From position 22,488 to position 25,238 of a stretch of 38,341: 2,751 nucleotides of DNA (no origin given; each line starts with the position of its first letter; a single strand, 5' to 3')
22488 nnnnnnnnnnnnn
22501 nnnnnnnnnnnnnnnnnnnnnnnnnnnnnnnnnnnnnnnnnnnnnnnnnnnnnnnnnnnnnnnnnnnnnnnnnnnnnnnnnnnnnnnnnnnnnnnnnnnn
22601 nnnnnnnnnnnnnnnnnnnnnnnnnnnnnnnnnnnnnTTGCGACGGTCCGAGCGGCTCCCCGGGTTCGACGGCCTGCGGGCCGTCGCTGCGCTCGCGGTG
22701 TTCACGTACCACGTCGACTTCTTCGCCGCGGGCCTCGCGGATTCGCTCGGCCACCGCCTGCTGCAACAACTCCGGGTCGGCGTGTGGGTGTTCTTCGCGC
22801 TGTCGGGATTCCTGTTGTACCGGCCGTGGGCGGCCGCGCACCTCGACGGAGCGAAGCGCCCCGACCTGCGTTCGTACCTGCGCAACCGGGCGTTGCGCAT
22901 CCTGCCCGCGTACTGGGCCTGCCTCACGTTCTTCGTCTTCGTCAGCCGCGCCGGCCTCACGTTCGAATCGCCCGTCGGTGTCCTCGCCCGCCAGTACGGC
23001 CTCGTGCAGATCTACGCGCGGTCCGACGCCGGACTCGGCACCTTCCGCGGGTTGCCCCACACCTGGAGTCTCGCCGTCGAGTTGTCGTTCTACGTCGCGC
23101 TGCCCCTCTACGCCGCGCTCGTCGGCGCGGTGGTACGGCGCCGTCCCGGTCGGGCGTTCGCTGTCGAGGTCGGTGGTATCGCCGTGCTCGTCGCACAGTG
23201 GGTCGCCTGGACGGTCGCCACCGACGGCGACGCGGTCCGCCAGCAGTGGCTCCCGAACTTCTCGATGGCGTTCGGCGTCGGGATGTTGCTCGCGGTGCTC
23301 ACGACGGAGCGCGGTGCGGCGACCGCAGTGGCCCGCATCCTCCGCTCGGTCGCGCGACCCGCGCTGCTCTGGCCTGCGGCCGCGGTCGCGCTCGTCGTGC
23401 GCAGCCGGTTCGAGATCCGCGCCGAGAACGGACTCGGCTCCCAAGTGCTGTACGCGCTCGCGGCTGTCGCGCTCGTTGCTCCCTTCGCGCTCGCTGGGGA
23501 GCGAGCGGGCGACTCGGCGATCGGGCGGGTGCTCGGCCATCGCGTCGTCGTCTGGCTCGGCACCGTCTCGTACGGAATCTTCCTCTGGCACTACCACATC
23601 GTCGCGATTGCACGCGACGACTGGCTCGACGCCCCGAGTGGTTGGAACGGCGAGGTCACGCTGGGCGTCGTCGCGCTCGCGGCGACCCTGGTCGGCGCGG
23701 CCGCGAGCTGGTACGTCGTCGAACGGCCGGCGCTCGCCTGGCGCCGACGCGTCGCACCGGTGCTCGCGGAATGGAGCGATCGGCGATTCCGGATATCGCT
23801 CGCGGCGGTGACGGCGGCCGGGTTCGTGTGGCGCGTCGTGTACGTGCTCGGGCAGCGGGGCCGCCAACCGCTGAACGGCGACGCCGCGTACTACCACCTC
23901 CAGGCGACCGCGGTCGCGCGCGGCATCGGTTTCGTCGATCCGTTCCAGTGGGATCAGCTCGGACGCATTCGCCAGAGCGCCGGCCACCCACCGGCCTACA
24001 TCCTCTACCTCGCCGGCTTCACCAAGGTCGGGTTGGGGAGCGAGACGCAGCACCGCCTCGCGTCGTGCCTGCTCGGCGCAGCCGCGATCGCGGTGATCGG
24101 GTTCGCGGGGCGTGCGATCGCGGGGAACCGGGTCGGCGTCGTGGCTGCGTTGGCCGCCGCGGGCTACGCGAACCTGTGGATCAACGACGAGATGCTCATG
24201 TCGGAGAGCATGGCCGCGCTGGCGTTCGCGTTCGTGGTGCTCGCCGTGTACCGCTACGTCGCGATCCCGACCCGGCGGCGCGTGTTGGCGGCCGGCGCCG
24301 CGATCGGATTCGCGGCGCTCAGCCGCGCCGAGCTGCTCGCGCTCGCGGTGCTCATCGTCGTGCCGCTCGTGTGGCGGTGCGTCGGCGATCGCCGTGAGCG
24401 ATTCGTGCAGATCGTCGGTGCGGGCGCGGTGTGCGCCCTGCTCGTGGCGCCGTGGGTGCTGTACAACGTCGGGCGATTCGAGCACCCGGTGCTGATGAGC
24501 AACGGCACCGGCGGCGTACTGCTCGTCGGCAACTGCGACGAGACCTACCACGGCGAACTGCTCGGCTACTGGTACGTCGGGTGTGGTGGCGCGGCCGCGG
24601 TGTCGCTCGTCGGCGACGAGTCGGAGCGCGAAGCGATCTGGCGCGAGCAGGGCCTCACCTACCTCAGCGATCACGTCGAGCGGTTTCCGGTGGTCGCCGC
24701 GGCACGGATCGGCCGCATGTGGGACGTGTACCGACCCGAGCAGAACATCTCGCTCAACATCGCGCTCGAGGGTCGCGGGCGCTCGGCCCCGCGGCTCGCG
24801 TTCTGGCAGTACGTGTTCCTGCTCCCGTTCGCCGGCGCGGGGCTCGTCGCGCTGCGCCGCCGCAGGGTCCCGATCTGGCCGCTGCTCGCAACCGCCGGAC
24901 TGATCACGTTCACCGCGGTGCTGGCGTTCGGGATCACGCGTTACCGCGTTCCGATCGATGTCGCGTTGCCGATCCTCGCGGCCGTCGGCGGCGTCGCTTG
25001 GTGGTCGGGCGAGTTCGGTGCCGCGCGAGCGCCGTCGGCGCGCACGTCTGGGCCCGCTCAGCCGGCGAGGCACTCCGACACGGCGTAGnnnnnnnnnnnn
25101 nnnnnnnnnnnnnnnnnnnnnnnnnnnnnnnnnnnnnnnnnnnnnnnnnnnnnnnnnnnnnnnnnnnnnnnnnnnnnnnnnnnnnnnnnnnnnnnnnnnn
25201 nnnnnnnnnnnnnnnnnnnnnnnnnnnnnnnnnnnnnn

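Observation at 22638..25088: Single ORF fusing an AT3 acyltransferase to an ArnT/PMT-like GT-C glycosyltransferase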

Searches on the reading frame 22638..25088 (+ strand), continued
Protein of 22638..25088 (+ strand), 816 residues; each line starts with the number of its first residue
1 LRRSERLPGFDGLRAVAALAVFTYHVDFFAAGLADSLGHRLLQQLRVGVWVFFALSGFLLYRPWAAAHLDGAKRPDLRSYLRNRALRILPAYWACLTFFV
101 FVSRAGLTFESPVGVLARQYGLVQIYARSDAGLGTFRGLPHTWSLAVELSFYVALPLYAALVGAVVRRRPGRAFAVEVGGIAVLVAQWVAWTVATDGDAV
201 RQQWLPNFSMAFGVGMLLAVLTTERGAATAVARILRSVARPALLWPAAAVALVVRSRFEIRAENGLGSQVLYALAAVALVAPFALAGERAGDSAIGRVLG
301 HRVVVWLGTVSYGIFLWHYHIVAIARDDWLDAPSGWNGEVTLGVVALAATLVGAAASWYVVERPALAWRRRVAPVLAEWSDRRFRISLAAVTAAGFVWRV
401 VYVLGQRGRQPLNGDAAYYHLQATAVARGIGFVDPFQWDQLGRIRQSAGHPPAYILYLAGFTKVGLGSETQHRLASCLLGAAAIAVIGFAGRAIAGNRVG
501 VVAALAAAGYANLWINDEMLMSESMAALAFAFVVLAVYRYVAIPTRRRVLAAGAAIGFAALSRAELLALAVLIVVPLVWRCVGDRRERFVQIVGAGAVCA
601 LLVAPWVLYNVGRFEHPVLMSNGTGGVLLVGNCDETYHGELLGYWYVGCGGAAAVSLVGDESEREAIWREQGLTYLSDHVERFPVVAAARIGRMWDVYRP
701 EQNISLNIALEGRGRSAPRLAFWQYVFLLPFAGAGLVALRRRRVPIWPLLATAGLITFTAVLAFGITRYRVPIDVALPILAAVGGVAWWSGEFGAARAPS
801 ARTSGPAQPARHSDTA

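Call 57: find_related_loci(query=A2, collection=genome_contigs, flank=8000)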
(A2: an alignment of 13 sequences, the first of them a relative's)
Query A2 (816 aa) in genome_contigs; peptide patterns used: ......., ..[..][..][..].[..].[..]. (x = any residue, [..] = any of these).
80 stretches matched a pattern; 24 encode a relative of the query (tblastn E <= 1e-3); 24 distinct loci.
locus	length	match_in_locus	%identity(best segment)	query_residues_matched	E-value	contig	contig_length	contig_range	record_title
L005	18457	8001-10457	56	1-790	0e+0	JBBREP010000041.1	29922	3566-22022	MAG: Acidimicrobiia bacterium isolate Co_metawrap_2507 Cmw_2507_k141_15982917_length_29922_cov_11.0000, whole genome sho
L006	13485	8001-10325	57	1-783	0e+0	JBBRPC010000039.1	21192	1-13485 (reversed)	MAG: Acidimicrobiia bacterium isolate La1_metabat2.393 LA1C_B2.393_k141_3118075L_21192_cov_10.0000, whole genome shotgun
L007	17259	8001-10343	52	4-790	0e+0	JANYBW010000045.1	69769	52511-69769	MAG: Actinomycetes bacterium isolate 336R_metabinner_10 336R_k141_2292856, whole genome shotgun sequence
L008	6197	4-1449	56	288-783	9e-160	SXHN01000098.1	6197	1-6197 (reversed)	MAG: Actinomycetota bacterium isolate F1-120-MAGs023 F1-120__c613289, whole genome shotgun sequence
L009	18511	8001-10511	40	5-806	4e-152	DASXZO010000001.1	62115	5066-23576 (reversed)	MAG TPA_asm: Acidimicrobiia bacterium isolate SMAG_U4854 k141_3431387, whole genome shotgun sequence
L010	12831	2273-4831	40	3-774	4e-136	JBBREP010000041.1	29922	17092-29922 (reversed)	MAG: Acidimicrobiia bacterium isolate Co_metawrap_2507 Cmw_2507_k141_15982917_length_29922_cov_11.0000, whole genome sho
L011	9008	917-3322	39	6-774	6e-131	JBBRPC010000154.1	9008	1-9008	MAG: Acidimicrobiia bacterium isolate La1_metabat2.393 LA1C_B2.393_k141_832995L_9008_cov_10.0000, whole genome shotgun s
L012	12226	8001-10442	39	3-774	1e-118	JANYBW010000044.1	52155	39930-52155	MAG: Actinomycetes bacterium isolate 336R_metabinner_10 336R_k141_2391117, whole genome shotgun sequence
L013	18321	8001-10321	49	19-782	3e-114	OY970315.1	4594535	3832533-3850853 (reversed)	MAG: uncultured Actinomycetes bacterium isolate MFD02416.bin.c.12 genome assembly, chromosome: 1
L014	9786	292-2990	46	363-784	5e-105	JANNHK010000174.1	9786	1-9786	MAG: Actinomycetes bacterium isolate SOY_6_C_metabat_267 SOY_6_C_k141_266205, whole genome shotgun sequence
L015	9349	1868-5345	48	132-806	6e-110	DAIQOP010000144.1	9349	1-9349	MAG TPA_asm: Actinomycetota bacterium isolate CTOTU10851 NODE_2113_length_9349_cov_4.068969, whole genome shotgun sequen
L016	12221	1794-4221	51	3-778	3e-131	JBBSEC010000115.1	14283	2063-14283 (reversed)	MAG: Acidimicrobiia bacterium isolate LS1_sbin.32 LS1_sbin.32_K_310763_L_14283_cov_14.0000, whole genome shotgun sequenc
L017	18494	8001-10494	47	3-799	2e-122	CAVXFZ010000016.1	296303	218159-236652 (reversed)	MAG: uncultured Actinomycetes bacterium isolate MFD02416.bin.3.361 genome assembly, contig: contig_50151, whole genome s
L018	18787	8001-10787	41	380-810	5e-81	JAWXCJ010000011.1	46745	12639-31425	MAG: Actinomycetota bacterium isolate P2IB.169 k99_19376, whole genome shotgun sequence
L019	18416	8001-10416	39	5-767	6e-117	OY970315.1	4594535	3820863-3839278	MAG: uncultured Actinomycetes bacterium isolate MFD02416.bin.c.12 genome assembly, chromosome: 1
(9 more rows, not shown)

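Call 82: predict_structure(alignment_id=A3)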
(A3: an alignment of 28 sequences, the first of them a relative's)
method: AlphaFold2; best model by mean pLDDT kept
length: 869 residues; sequences in the alignment: 28
mean_pLDDT: 81.4   pTM: 0.70
mean pLDDT of the five models: 81.4, 80.1, 79.3, 78.1, 76.5
residues with pLDDT >= 90: 336; 70-90: 372; 50-70: 83; < 50: 78
segments of 3 or more residues with pLDDT < 50: 1-16, 442-455, 645-654, 716-719, 831-859
pLDDT, mean of each block of 10 residues (from residue 1): 35 48 83 98 93 73 92 85 82 83 96 94 97 95 95 95 86 97 97 98 95 95 96 97 97 89 77 87 88 85 68 87 94 90 83 83 87 91 94 96 91 86 97 85 44 58 91 89 83 88 91 90 82 78 72 62 77 67 59 79 86 85 91 82 54 53 90 90 79 89 91 54 77 92 80 75 86 84 79 81 88 81 67 42 39 38 56
secondary structure, 60 per line:
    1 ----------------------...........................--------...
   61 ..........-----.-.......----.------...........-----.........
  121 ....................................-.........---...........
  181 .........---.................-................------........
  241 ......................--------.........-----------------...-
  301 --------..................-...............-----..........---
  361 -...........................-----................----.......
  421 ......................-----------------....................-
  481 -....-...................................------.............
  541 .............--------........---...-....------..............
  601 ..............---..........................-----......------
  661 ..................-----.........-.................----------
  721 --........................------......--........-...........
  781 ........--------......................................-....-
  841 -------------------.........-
elements in order (helices of 4 or more, strands of 3 or more residues): H23-49 H58-70 H78-84 H96-106 H112-156 H158-166 H170-189 H193-209 H211-226 H233-262 H271-279 H309-326 H328-342 H348-357 H362-388 H394-409 H414-442 H460-479 H482-485 H487-521 H528-553 H562-569 H577-580 H587-614 H618-643 H649-654 H661-678 H684-692 H694-710 H723-746 H753-758 H761-768 H770-788 H797-834 H836-839 H860-868

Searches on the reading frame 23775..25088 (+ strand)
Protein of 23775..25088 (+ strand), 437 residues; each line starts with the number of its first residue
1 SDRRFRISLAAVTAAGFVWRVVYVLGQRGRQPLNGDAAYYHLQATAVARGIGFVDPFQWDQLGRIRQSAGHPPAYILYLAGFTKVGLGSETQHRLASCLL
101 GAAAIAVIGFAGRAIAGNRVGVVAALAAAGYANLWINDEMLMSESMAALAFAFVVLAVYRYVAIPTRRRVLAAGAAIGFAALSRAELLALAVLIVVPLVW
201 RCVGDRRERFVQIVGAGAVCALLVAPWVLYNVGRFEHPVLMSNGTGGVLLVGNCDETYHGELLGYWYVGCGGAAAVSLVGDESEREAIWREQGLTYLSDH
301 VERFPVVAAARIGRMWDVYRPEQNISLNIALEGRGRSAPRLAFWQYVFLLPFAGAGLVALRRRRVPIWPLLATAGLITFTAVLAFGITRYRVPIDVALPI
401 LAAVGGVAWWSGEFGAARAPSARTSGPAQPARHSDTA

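Call 53: search_protein_representatives(protein=window:23775-25088:+)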
Query: 437 residues. Proteins with E-value up to 0.001 (for the whole library): 4864; up to 1e-10: 2336; up to 1e-30: 1204. The best 150 are listed.
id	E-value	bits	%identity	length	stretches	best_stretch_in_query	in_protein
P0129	2.8e-171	586.8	46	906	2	3-409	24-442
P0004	1.1e-146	505.8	60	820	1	3-412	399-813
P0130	4.8e-127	441.1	46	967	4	217-405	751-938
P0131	2.1e-118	412.6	45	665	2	4-424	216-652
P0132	9.8e-107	374.2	51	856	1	5-407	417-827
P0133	6.4e-104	364.9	38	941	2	32-426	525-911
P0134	3.2e-100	352.7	38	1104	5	4-361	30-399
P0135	8.1e-99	348.1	45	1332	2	6-404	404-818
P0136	1.1e-98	347.7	50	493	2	3-271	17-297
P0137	4.1e-98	345.7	48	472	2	3-308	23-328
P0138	1.5e-97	343.9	45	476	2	3-287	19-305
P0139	7.7e-97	341.5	52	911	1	27-408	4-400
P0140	5.2e-93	328.9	58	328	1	119-405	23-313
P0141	3.8e-92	326.1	46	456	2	62-415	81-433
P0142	1.9e-88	313.9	43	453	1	3-411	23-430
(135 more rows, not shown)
